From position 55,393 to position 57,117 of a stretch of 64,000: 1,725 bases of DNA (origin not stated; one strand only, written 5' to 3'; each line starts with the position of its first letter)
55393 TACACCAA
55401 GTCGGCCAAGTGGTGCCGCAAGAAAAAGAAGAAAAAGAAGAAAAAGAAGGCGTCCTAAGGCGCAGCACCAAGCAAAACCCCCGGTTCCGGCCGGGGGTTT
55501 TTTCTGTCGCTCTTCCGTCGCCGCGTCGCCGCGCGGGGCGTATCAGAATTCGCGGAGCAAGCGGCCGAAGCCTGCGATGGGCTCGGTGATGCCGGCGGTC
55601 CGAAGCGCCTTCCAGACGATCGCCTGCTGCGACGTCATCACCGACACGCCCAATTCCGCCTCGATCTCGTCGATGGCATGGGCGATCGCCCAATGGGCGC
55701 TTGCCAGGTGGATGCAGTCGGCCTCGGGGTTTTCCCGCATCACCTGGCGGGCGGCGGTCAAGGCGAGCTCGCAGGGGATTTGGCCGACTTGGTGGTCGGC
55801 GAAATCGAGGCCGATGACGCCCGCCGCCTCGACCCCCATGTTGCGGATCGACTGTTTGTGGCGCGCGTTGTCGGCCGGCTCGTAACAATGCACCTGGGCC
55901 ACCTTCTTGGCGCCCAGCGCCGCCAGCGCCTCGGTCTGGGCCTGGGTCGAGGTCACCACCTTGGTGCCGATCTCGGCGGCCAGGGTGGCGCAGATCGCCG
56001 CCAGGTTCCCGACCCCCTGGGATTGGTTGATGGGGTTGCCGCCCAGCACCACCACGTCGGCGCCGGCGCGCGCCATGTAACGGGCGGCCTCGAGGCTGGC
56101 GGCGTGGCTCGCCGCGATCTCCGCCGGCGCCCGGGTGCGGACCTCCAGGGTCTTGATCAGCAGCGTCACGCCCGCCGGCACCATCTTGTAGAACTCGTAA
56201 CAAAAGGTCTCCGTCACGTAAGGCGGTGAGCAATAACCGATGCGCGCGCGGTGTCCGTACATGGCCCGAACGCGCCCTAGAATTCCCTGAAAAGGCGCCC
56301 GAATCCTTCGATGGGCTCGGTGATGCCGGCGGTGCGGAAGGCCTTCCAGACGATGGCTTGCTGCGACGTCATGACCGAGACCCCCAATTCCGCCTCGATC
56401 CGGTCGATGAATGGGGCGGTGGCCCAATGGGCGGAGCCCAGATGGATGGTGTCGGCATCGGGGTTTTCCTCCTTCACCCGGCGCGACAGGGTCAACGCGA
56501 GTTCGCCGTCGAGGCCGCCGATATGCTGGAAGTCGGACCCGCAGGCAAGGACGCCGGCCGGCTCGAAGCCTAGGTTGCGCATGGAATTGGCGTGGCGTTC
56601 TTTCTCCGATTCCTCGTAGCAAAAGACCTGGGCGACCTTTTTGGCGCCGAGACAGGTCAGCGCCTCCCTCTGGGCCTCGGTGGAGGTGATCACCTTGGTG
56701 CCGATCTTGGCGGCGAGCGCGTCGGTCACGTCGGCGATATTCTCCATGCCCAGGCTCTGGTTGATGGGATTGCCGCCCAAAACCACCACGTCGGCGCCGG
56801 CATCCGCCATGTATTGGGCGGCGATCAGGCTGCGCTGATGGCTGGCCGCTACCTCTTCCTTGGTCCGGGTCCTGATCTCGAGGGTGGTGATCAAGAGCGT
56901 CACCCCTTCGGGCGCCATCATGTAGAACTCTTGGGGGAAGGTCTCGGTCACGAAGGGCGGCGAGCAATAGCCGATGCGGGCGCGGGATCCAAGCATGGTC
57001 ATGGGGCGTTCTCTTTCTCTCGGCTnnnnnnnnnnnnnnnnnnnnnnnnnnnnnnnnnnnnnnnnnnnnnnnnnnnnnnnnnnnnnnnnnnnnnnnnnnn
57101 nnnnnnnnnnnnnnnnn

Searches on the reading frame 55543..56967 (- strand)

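Call 42: search_protein_families(library=pfam, proteins=[window:55543-56967:-], max_evalue=0.000001)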
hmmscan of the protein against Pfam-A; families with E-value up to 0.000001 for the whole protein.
window:55543-56967:- (474 aa): 1 family
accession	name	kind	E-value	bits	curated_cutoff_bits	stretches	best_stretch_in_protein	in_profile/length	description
PF17645.6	Amdase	-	1.4e-17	64.6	25.9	1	292-471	48-228/228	Arylmalonate decarboxylase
